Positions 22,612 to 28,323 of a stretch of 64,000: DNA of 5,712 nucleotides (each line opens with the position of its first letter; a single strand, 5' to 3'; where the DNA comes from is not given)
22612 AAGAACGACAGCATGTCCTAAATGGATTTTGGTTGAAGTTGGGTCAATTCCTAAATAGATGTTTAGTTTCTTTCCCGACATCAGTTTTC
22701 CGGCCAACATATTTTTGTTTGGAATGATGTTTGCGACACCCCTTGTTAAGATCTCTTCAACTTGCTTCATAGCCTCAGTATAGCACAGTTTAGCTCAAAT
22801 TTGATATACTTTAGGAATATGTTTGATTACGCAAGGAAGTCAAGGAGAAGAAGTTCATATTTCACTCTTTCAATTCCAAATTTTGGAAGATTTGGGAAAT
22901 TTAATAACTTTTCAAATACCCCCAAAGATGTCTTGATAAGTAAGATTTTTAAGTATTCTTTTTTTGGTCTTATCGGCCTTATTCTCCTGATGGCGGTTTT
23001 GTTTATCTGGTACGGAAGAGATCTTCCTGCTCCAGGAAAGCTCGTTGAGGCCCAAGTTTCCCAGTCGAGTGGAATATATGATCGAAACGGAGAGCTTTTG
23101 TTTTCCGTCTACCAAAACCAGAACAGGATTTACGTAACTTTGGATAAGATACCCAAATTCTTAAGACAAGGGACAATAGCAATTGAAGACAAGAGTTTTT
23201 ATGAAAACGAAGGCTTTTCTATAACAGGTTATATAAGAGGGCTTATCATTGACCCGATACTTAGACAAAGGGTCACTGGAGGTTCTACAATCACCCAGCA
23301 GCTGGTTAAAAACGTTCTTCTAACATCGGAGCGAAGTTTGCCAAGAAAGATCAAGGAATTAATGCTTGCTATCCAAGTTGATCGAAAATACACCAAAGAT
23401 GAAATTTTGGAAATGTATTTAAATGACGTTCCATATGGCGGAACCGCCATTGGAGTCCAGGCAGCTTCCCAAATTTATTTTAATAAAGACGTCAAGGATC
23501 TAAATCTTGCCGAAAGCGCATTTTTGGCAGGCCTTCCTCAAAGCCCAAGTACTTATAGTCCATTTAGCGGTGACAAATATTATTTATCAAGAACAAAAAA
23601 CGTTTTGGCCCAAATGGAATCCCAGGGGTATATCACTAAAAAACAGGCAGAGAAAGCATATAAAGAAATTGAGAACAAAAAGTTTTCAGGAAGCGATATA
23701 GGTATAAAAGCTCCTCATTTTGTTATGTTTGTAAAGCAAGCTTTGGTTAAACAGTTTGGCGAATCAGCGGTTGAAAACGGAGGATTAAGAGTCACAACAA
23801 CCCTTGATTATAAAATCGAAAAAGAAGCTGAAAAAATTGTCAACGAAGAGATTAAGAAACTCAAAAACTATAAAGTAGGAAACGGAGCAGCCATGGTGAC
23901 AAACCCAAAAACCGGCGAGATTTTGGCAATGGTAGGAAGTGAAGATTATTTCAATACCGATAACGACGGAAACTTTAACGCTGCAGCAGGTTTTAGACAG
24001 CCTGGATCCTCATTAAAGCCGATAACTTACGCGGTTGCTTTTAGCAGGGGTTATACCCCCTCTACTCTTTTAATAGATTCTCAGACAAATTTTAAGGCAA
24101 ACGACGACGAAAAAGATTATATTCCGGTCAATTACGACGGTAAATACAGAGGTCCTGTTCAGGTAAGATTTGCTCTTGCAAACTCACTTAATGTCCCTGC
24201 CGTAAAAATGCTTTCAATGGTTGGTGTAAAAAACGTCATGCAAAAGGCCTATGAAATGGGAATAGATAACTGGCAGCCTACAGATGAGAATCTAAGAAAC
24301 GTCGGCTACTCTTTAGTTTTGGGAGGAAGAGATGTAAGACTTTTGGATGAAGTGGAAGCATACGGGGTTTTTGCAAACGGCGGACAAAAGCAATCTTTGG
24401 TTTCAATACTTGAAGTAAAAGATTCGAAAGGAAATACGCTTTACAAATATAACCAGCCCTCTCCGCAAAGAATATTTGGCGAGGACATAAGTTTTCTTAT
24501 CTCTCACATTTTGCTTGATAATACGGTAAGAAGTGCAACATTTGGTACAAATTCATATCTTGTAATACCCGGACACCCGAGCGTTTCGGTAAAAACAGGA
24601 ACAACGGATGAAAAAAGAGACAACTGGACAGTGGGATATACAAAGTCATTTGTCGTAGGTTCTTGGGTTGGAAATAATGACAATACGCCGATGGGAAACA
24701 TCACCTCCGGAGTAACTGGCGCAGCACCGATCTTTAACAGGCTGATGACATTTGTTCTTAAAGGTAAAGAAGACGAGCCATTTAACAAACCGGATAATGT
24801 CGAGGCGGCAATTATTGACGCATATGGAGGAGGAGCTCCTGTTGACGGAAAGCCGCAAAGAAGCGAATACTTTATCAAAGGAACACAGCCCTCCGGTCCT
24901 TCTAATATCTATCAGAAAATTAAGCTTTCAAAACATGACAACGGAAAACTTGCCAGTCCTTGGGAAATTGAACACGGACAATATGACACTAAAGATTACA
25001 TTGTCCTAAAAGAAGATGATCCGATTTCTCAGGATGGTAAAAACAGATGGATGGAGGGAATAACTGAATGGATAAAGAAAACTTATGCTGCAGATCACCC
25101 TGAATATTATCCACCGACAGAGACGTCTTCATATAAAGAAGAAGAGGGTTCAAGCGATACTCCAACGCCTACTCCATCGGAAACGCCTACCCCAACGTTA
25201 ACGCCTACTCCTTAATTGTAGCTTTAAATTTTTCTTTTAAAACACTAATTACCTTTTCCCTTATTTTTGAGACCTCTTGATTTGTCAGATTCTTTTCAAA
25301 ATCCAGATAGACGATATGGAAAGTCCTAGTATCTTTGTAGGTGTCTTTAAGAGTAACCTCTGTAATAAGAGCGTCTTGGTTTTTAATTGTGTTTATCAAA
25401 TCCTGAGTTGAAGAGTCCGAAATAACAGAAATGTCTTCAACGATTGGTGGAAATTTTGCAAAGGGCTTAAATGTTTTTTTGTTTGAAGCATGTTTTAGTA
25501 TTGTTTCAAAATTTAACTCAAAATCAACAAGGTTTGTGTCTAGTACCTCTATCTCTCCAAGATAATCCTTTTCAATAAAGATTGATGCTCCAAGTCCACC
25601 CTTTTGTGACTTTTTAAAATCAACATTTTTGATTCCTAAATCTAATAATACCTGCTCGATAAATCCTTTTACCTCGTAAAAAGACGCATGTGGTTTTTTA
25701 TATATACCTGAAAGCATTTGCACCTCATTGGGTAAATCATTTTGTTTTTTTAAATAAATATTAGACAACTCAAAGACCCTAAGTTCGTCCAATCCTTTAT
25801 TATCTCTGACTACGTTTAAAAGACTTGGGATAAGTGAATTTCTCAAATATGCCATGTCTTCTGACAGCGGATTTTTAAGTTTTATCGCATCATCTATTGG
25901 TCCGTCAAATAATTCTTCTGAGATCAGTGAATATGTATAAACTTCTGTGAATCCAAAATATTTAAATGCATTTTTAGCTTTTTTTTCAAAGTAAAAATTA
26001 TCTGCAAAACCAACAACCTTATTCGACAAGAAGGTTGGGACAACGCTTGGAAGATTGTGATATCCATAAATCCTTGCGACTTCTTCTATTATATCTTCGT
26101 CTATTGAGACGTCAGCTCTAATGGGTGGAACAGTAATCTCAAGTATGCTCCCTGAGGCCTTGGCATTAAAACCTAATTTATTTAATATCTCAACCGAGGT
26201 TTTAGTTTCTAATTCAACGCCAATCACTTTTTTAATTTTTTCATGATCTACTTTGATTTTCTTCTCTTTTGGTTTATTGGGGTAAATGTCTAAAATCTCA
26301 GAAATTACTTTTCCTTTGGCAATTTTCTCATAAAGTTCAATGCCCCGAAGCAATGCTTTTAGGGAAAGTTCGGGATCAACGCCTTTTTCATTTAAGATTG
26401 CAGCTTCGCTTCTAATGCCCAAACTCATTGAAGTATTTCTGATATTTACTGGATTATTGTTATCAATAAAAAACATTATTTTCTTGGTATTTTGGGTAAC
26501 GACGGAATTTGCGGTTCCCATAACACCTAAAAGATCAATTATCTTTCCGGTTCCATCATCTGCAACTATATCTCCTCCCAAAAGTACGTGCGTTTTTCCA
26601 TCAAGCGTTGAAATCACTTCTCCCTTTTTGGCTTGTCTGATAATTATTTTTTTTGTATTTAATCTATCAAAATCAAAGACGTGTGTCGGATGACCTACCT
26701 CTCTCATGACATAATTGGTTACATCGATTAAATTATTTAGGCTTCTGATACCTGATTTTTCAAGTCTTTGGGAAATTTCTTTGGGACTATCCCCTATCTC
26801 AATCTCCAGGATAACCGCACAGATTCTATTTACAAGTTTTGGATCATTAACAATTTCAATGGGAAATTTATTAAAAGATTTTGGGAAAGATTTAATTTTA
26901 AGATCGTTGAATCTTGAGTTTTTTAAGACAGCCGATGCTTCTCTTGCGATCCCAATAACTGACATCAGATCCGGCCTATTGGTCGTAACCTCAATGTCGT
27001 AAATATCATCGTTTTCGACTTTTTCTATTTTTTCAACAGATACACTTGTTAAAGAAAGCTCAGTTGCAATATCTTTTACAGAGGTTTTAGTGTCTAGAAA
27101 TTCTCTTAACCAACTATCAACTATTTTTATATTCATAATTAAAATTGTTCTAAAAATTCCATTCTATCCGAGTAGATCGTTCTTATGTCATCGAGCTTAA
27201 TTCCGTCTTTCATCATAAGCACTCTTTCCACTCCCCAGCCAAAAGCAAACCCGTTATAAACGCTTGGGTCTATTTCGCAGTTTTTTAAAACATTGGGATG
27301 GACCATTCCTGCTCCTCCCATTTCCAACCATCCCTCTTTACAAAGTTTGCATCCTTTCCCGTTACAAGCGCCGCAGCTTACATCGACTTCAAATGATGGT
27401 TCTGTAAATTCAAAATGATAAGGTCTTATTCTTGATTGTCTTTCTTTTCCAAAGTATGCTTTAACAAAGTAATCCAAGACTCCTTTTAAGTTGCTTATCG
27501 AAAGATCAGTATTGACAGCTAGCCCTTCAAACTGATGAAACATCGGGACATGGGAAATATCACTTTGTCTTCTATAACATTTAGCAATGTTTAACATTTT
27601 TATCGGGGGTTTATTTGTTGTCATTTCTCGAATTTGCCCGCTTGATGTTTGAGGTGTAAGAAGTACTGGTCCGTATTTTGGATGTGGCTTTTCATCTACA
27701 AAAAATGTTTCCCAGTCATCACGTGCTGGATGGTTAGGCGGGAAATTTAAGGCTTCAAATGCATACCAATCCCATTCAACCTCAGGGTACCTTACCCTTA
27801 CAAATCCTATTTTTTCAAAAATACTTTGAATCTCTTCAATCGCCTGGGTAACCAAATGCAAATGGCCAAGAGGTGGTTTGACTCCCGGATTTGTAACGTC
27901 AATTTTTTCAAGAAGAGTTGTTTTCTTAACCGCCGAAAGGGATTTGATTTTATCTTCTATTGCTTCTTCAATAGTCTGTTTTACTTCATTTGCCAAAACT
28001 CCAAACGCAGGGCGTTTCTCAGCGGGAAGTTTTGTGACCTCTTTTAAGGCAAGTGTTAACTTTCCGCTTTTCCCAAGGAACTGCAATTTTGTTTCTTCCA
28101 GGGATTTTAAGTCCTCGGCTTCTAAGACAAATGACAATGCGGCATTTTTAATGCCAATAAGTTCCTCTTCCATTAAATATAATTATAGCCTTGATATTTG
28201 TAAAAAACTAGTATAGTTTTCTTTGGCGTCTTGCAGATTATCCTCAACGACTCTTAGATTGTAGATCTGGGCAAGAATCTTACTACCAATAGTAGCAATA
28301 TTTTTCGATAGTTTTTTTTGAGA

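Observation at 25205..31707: Single operon joining the aromatic pathway entry and exit enzymes to pheS-pheT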

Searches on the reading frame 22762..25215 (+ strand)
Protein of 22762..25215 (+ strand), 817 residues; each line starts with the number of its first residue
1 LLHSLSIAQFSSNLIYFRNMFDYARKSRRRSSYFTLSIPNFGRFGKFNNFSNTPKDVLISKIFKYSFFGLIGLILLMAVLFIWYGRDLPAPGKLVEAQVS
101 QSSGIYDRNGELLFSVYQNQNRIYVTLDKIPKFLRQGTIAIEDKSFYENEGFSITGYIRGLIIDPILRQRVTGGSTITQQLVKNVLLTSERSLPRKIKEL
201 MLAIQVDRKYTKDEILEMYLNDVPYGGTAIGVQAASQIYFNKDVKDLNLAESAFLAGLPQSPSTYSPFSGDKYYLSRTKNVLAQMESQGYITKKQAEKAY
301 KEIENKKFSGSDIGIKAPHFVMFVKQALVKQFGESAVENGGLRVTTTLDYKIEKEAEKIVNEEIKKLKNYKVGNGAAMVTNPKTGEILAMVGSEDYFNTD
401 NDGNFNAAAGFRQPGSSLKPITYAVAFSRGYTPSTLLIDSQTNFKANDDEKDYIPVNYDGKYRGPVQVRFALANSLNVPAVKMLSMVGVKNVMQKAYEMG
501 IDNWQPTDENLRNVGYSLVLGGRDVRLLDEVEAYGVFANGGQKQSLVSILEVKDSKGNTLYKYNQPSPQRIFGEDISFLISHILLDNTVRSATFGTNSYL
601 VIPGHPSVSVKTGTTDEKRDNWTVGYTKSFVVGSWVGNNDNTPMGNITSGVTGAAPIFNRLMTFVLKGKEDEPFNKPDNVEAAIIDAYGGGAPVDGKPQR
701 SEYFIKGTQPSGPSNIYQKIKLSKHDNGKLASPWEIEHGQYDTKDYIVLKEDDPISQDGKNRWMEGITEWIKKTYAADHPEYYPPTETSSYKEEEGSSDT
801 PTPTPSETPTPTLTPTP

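Call 35: search_protein_families(library=pfam, proteins=[window:22762-25215:+])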
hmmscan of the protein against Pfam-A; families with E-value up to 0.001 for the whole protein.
window:22762-25215:+ (817 aa): 2 families
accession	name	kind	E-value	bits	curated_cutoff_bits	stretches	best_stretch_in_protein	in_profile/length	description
PF00912.28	Transgly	-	3.6e-60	202.9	27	1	111-285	3-177/178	Transglycosylase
PF00905.27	Transpeptidase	-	5.4e-20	72.2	22.1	1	375-662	1-298/299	Penicillin binding protein transpeptidase domain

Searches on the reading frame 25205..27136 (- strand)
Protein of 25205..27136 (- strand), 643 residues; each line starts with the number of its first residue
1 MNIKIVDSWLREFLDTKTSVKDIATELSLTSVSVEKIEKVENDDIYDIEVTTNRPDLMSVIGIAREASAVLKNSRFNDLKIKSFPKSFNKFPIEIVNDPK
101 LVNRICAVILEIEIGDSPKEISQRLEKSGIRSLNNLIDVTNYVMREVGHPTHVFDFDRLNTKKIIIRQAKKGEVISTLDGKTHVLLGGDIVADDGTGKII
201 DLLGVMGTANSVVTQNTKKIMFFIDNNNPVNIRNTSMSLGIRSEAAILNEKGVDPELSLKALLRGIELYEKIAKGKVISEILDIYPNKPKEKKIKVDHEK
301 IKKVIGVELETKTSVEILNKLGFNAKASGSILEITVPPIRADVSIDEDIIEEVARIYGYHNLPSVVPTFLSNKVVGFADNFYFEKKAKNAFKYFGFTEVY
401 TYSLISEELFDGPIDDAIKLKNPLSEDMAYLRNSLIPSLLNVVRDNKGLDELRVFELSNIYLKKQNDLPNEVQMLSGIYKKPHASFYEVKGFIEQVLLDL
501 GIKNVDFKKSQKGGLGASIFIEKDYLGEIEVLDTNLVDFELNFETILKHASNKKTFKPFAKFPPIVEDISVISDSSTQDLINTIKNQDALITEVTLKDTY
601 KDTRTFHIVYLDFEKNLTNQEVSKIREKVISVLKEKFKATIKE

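Call 3: search_protein_families(library=pfam, proteins=[window:25205-27136:-])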
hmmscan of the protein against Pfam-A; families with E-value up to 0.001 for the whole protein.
window:25205-27136:- (643 aa): 4 families
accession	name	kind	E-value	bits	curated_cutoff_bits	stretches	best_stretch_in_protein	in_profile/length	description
PF03483.22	B3_4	-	3.9e-46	157.2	29.3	1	106-273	7-173/174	B3/4 domain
PF17759.6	tRNA_synthFbeta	-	1.5e-29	103.4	22.4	1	381-515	19-172/214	Phenylalanyl tRNA synthetase beta chain CLM domain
PF03484.21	B5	-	1.9e-22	79.6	28.6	1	294-359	1-67/67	tRNA synthetase B5 domain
PF03147.19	FDX-ACB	-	4.6e-10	40.2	31.1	1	561-641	2-93/94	Ferredoxin-fold anticodon binding domain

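Call 4: search_protein_families(library=ncbifam, proteins=[window:25205-27136:-])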
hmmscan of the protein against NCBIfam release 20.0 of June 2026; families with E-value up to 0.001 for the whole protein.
window:25205-27136:- (643 aa): 4 families
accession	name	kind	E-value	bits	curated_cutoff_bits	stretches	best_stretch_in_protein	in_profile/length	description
TIGR00472.1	pheT_bact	equivalog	2.1e-132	443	402.65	1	42-641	157-797/798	phenylalanine--tRNA ligase subunit beta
NF001882.0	PRK00629.5-4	equivalog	7.8e-46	156.7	527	1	37-604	153-700/725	phenylalanine--tRNA ligase subunit beta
TIGR00471.1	pheT_arch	equivalog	2.5e-32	112.1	282.65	2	271-544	257-539/551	phenylalanine--tRNA ligase subunit beta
TIGR00469.1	pheS_mito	equivalog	1.8e-05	23.6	258.35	1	554-639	349-449/451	phenylalanine--tRNA ligase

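Call 63: search_solved_structures(query=window:25205-27136:-, max_evalue=1e-20)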
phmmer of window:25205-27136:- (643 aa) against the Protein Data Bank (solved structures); distinct sequences matched with E-value up to 1e-20: 11.
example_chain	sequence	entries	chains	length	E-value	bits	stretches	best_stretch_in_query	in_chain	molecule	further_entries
2rhq_B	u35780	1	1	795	2.8e-75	257.4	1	42-635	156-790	Phenylalanyl-tRNA synthetase beta chain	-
2rhs_B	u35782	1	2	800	3.2e-75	257.2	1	42-636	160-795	Phenylalanyl-tRNA synthetase beta chain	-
1b70_B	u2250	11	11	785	3.1e-57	197.8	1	43-532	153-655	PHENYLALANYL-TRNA SYNTHETASE | PROTEIN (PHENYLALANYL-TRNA SYNTHETASE) | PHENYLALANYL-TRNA SYNTHETASE BETA CHAIN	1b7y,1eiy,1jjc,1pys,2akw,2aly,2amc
2iy5_B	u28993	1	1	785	7.1e-57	196.6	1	43-533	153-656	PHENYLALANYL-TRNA SYNTHETASE BETA CHAIN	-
7n8y_B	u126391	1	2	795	7.1e-55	190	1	40-642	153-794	Phenylalanine--tRNA ligase beta subunit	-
3pco_B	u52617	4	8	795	7.2e-54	186.7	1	42-642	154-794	Phenylalanyl-tRNA synthetase, beta chain | Phenylalanine--tRNA ligase beta subunit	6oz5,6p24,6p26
6p8t_A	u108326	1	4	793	4.5e-50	174.1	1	34-642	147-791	Phenylalanine--tRNA ligase beta subunit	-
4p71_A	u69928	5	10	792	4e-48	167.7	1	46-642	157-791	Phenylalanine--tRNA ligase beta subunit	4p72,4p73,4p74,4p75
7k9m_B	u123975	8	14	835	6.3e-32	114.2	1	43-460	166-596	Phenylalanine--tRNA ligase beta subunit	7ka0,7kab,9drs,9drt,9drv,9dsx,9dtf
7k98_B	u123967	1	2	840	6.3e-32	114.2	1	43-460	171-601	Phenylalanine--tRNA ligase beta subunit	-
7daw_B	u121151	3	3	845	6.5e-32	114.2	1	43-460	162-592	Phenylalanine--tRNA ligase beta subunit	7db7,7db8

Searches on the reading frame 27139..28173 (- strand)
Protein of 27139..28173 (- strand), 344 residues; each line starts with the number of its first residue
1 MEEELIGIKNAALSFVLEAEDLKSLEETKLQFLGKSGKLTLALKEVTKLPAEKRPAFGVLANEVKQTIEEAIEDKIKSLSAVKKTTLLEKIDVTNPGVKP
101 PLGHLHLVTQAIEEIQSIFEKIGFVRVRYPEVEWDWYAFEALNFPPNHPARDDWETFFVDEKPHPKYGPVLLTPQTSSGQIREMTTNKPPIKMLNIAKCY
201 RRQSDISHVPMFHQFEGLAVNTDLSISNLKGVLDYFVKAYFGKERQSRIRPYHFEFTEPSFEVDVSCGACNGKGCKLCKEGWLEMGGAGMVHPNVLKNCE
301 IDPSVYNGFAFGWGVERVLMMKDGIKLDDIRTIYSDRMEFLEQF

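Call 3: search_protein_families(library=pfam, proteins=[window:27139-28173:-])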
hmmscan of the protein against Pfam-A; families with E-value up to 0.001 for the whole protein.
window:27139-28173:- (344 aa): 2 families
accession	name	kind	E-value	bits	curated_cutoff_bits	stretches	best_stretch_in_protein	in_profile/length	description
PF01409.25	tRNA-synt_2d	-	7.3e-78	261.9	19.8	1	90-344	1-246/246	tRNA synthetases class II core domain (F)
PF02912.23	Phe_tRNA-synt_N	-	1.2e-18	67.3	22.3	1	20-82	1-63/69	Aminoacyl tRNA synthetase class II, N-terminal domain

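Call 4: search_protein_families(library=ncbifam, proteins=[window:27139-28173:-])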
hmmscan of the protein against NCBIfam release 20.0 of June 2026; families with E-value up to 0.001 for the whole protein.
window:27139-28173:- (344 aa): 5 families
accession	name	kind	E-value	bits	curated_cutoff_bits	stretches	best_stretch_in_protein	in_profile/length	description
TIGR00468.1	pheS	equivalog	5.8e-75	252.5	237.45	1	40-344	3-322/324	phenylalanine--tRNA ligase subunit alpha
NF003210.0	PRK04172.1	equivalog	1.6e-48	165.8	350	2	172-343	334-490/496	phenylalanine--tRNA ligase subunit alpha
NF051887.1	PheS_related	equivalog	1.6e-25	89.9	300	1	106-344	12-239/349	PheS-related mystery ligase SrmL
TIGR00469.1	pheS_mito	equivalog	1e-16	60.7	258.35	2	243-344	255-343/451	phenylalanine--tRNA ligase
TIGR00470.1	sepS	equivalog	1.5e-09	36.8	380.65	1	187-333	204-340/533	O-phosphoserine--tRNA ligase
